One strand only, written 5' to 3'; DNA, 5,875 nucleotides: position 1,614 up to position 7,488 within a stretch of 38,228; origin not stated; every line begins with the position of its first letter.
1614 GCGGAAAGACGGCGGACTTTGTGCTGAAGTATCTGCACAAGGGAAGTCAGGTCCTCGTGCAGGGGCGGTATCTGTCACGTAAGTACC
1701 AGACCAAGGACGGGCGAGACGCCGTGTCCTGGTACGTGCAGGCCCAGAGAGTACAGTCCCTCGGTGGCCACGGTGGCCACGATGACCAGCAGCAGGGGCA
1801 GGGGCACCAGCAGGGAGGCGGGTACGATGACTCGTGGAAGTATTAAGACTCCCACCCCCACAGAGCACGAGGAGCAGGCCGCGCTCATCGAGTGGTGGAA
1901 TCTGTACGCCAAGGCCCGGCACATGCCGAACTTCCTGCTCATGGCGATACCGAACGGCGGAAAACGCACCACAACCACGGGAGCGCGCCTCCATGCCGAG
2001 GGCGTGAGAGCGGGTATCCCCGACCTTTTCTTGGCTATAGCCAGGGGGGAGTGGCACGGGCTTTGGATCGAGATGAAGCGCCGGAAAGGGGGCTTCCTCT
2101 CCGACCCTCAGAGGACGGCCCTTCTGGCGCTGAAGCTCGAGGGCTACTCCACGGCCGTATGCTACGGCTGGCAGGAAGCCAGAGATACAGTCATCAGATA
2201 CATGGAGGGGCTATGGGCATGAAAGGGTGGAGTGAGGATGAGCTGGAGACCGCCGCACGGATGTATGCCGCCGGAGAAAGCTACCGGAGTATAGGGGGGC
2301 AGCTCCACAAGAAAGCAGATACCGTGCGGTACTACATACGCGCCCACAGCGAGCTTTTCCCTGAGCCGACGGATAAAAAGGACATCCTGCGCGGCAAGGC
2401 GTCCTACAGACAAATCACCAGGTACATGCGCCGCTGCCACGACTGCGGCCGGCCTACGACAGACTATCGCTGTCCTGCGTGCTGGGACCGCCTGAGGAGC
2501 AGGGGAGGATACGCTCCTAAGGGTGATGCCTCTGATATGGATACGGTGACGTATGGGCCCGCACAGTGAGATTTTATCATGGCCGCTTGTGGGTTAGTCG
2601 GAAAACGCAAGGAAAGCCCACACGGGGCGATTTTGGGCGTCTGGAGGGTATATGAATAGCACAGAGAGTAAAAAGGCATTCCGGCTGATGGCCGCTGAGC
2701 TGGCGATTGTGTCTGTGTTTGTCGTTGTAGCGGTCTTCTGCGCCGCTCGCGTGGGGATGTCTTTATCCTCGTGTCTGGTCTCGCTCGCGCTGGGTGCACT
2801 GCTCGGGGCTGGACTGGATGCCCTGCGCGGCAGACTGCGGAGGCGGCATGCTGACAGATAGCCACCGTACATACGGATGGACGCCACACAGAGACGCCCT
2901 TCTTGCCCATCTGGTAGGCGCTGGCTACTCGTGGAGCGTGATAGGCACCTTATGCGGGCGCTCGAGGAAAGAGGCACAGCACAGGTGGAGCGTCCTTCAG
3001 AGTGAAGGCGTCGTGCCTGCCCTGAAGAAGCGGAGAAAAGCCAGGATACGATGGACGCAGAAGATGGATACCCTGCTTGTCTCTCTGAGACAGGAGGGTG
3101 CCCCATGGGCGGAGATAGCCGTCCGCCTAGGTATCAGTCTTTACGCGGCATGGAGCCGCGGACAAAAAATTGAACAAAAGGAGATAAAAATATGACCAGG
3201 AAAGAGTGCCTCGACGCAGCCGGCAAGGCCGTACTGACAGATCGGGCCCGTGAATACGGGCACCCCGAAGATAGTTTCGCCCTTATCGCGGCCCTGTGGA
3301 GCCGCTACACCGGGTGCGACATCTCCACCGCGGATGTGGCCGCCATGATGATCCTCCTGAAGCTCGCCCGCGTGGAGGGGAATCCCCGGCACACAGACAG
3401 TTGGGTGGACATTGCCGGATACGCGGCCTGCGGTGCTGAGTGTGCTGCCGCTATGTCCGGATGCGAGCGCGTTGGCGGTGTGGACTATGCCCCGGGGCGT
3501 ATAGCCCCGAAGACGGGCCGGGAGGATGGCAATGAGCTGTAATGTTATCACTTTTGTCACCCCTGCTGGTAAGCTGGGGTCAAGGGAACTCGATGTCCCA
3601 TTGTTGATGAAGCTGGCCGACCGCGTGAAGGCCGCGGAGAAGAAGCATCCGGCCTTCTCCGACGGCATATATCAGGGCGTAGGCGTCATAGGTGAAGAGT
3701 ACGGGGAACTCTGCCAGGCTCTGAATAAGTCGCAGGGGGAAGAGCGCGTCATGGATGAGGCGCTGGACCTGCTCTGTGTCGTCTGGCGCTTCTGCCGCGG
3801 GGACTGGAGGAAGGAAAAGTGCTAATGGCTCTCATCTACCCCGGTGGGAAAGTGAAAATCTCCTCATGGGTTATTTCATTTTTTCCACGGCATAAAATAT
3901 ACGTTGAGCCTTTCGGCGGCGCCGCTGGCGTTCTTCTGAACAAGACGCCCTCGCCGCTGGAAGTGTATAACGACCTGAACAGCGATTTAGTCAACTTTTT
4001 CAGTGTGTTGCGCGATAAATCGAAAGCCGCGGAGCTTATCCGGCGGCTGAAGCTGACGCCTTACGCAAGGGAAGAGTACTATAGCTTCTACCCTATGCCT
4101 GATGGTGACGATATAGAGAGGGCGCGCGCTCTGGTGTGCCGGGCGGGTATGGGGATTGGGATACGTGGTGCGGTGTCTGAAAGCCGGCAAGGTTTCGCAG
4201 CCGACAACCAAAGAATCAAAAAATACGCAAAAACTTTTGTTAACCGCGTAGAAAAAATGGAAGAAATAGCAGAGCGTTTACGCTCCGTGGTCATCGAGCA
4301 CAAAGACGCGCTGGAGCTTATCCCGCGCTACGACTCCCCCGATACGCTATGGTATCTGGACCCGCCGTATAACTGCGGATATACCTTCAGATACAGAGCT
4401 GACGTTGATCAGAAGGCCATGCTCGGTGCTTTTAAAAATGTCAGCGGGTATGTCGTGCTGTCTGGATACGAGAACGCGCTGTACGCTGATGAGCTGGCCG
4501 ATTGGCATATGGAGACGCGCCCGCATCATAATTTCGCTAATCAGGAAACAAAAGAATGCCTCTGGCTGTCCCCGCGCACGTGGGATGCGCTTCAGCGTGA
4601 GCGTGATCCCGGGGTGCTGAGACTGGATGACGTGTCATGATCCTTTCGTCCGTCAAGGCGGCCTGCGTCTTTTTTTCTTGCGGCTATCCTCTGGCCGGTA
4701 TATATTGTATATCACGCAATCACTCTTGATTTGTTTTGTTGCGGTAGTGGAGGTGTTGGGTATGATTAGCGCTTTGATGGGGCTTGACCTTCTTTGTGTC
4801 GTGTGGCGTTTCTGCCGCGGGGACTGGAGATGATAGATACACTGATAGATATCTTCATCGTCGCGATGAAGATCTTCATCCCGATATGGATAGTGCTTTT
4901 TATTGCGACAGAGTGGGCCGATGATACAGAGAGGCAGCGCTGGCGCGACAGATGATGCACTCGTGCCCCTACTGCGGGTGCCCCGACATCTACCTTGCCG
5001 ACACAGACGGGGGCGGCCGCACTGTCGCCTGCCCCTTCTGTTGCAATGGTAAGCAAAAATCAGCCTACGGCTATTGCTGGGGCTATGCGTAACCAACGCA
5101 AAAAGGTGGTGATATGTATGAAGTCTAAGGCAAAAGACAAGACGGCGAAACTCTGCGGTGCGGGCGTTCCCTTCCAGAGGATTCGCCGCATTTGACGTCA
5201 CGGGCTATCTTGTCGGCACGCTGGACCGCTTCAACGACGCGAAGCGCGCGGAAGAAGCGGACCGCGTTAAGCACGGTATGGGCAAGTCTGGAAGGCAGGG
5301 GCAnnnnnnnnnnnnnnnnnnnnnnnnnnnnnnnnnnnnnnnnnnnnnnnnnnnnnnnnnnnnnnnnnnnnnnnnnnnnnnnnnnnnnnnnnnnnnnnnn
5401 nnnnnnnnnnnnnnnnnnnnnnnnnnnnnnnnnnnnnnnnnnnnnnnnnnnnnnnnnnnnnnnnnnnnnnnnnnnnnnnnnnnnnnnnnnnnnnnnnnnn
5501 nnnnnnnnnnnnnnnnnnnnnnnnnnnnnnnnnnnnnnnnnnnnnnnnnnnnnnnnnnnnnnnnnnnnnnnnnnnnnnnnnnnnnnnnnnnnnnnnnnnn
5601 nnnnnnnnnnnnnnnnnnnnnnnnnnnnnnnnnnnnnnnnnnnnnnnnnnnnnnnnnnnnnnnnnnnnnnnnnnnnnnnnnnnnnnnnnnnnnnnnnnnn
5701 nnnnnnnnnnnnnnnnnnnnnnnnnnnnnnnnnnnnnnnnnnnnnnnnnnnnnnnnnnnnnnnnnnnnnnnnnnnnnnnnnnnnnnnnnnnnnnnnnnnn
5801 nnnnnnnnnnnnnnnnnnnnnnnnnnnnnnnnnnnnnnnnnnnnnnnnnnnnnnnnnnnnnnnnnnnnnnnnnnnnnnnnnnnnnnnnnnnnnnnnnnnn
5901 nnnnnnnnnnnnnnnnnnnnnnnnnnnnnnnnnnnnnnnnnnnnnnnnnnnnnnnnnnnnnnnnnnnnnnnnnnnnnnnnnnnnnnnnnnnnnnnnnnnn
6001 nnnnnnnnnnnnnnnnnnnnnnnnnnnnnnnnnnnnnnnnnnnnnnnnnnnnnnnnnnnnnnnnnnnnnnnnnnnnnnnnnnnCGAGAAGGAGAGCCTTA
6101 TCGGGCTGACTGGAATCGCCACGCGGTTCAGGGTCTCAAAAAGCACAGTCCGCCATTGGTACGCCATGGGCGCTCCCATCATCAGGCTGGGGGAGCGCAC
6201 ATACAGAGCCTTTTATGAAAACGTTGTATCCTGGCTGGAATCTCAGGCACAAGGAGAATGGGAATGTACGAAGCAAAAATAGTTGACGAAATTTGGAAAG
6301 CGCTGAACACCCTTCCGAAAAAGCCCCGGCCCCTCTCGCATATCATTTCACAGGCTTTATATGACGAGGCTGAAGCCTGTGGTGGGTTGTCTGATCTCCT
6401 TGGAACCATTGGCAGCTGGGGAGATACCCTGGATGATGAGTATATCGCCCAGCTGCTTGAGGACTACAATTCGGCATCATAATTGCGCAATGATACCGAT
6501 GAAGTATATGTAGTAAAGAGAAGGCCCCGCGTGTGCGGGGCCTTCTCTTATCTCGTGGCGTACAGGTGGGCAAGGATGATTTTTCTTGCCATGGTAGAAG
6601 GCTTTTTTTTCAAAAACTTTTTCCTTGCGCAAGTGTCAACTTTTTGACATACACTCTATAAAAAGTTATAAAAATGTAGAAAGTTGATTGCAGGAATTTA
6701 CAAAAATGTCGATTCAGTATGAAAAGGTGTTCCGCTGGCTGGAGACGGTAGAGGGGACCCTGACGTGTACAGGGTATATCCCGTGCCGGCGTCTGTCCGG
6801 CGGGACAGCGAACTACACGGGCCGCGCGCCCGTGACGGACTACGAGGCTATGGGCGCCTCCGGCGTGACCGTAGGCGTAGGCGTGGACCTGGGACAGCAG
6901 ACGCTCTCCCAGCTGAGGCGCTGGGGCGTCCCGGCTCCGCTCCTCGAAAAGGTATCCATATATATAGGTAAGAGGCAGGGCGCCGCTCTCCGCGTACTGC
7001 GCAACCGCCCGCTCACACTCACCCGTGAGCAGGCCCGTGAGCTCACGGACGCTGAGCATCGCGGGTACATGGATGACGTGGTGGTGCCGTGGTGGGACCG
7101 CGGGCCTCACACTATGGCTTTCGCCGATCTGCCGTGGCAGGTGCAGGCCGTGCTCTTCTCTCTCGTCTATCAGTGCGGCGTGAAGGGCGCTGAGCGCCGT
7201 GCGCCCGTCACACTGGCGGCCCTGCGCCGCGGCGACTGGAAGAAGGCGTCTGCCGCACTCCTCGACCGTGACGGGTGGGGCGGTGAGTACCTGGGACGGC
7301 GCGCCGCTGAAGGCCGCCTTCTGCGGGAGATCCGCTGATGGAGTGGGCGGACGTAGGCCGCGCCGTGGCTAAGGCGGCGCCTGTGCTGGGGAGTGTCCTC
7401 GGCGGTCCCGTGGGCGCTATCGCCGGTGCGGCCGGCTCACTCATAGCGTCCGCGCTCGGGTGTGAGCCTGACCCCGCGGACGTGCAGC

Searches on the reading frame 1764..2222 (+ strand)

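Call 19: search_protein_families(library=pfam, proteins=[window:1764-2222:+], max_evalue=0.01)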
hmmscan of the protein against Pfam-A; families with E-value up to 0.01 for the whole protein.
window:1764-2222:+ (152 aa): 1 family
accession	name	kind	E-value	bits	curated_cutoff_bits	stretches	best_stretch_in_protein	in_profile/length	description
PF08774.17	VRR_NUC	-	1.6e-08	35.1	23.8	1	36-135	5-114/116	VRR-NUC domain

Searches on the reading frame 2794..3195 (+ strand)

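Call 19: search_protein_families(library=pfam, proteins=[window:2794-3195:+], max_evalue=0.01)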
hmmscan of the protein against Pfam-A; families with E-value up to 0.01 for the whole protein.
window:2794-3195:+ (133 aa): 4 families
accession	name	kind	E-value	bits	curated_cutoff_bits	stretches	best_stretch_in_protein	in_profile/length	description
PF19889.5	DUF6362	-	4.4e-06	27.4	31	1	85-125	53-93/98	Domain of unknown function (DUF6362)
PF13384.12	HTH_23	-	3.3e-05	24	24.6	0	97-117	12-32/50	Homeodomain-like domain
PF13518.12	HTH_28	-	0.0037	17.8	25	0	43-83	11-50/52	Helix-turn-helix domain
PF00249.37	Myb_DNA-binding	-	0.0096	16.5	24.4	0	29-65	4-42/46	Myb-like DNA-binding domain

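Call 51: search_protein_families(library=phrogs, proteins=[window:2794-3195:+], max_evalue=0.001)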
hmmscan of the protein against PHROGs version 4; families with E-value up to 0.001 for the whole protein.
window:2794-3195:+ (133 aa): 3 families
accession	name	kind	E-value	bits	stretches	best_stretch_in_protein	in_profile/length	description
phrog_323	-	transcription regulation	2.8e-09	38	1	27-118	95-180/319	transcriptional regulator, D5-like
phrog_32460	-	unknown function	9.4e-07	29.8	1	33-131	107-202/210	-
phrog_6836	-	unknown function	2.4e-06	28.4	0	85-122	83-120/144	-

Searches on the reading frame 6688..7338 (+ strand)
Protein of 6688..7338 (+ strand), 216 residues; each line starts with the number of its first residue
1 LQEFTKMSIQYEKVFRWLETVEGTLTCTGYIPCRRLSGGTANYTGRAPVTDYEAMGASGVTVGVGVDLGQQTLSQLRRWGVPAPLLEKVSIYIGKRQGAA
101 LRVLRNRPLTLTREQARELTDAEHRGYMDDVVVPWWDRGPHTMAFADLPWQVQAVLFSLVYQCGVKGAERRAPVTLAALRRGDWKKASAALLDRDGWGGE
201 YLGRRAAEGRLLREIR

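Call 19: search_protein_families(library=pfam, proteins=[window:6688-7338:+], max_evalue=0.01)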
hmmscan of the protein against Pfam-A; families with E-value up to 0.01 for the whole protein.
window:6688-7338:+ (216 aa): 1 family
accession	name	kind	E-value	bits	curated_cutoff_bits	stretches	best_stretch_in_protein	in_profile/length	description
PF16754.10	Pesticin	-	4.9e-24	85.5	25.8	1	44-185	17-156/156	Bacterial toxin homologue of phage lysozyme, C-term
